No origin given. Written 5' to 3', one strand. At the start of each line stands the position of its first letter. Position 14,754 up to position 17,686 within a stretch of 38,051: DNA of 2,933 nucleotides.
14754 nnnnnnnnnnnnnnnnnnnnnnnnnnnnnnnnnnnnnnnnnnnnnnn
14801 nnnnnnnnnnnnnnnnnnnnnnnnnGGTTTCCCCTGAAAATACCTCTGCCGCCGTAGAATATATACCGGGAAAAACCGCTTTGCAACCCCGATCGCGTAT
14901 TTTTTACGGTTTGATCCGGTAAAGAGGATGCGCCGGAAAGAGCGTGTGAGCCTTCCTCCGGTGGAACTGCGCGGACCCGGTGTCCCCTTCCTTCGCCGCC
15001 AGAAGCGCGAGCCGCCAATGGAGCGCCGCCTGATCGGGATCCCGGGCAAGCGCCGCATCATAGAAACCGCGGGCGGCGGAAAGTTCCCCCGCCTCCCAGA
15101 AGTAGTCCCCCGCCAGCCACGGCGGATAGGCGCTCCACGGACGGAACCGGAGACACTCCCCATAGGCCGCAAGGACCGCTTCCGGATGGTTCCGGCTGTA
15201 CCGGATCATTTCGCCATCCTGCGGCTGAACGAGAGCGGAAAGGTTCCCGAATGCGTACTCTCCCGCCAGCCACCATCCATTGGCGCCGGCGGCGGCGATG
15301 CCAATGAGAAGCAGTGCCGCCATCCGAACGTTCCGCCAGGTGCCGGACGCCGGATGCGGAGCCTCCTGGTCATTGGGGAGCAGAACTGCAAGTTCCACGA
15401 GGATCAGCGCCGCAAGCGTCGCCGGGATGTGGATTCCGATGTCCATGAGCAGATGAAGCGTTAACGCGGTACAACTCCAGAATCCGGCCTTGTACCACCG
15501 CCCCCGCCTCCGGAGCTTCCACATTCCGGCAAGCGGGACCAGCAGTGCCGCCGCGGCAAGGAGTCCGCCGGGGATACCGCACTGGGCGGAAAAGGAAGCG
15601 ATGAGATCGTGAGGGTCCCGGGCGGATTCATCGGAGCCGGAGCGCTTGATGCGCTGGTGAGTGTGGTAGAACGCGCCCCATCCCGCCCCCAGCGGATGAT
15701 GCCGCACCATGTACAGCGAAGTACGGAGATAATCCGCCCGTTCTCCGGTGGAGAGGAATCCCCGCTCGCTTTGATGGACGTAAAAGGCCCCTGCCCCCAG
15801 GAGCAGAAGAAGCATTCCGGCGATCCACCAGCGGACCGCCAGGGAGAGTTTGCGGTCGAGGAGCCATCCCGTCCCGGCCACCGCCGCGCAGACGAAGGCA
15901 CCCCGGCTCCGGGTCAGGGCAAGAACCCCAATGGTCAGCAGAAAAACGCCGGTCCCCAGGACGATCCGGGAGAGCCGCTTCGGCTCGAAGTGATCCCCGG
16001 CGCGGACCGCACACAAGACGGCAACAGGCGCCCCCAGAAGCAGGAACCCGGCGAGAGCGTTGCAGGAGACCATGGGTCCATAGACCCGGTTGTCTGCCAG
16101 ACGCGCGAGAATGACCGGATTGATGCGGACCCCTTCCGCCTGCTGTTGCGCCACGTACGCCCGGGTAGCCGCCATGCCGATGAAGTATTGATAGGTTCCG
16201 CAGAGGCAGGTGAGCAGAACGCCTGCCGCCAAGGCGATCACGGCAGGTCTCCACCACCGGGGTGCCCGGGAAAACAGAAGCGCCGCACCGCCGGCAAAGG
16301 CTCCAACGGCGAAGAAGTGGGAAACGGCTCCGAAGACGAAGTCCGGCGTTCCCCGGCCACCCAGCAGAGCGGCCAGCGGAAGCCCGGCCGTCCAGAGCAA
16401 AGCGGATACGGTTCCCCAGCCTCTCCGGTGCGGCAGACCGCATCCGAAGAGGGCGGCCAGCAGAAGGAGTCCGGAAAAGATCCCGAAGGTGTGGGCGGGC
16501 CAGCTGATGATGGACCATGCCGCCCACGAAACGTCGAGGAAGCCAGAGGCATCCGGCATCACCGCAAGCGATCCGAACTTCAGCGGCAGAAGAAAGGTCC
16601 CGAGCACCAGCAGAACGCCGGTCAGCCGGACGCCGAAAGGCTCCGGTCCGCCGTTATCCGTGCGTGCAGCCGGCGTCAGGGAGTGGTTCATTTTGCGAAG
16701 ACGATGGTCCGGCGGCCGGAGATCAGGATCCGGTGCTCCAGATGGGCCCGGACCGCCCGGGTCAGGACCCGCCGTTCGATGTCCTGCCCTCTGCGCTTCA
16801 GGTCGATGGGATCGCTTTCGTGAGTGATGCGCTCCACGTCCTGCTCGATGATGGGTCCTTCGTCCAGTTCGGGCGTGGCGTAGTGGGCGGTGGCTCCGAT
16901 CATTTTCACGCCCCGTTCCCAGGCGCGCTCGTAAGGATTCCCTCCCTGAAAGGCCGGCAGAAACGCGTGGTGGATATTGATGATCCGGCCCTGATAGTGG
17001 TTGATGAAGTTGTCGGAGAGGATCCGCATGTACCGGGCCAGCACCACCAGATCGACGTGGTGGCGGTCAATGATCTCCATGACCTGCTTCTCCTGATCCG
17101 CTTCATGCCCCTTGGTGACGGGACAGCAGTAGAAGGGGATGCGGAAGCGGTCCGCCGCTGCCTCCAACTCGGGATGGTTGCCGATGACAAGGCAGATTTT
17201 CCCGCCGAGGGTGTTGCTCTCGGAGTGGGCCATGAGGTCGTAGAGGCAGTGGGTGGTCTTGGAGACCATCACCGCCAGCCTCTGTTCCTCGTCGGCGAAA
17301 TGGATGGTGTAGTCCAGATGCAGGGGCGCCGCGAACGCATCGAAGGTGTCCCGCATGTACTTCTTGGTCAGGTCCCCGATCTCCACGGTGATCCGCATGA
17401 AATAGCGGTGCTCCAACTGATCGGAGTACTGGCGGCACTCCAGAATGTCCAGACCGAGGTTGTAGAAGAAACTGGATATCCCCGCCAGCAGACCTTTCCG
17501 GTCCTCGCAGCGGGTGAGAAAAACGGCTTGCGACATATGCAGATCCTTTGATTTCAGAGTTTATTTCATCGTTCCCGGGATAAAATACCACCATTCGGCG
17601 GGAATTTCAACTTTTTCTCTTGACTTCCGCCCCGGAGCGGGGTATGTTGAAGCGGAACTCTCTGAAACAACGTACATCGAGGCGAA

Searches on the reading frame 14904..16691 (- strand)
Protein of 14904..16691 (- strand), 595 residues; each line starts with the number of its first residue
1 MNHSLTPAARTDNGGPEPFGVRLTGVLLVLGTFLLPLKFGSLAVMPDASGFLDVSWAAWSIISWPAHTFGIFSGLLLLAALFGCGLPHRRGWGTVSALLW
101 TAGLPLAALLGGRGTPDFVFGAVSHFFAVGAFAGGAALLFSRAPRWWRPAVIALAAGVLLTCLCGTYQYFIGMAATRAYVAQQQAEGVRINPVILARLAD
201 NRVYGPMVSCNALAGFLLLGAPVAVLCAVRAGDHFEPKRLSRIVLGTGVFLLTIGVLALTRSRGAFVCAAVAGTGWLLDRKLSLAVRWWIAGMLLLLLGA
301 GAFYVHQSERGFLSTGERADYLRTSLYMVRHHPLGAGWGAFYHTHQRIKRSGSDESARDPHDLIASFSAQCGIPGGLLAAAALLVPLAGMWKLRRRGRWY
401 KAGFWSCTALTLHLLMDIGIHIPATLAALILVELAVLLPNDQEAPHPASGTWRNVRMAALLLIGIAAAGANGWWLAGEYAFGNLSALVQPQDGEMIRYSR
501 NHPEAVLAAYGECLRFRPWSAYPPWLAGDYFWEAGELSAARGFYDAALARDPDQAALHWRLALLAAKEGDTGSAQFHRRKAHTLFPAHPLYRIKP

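Call 8: search_protein_families(library=pfam, proteins=[window:14904-16691:-], max_evalue=0.001)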
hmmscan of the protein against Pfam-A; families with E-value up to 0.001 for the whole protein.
window:14904-16691:- (595 aa): 2 families
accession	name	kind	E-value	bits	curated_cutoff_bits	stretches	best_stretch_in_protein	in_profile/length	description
PF04932.20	Wzy_C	-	5.1e-12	46.3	31.7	1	249-379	2-148/149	O-Antigen ligase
PF13428.12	TPR_14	-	0.00039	21.3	23.5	0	527-563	7-43/44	Tetratricopeptide repeat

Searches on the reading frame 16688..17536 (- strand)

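Call 8: search_protein_families(library=pfam, proteins=[window:16688-17536:-], max_evalue=0.001)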
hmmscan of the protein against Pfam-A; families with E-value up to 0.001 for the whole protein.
window:16688-17536:- (282 aa): 2 families
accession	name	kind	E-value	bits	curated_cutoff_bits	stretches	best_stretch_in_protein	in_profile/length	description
PF00551.24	Formyl_trans_N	-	2.8e-42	144.9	26.1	1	86-262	2-181/181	Formyl transferase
PF01842.31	ACT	-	7.5e-06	26.1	27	1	7-56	4-54/66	ACT domain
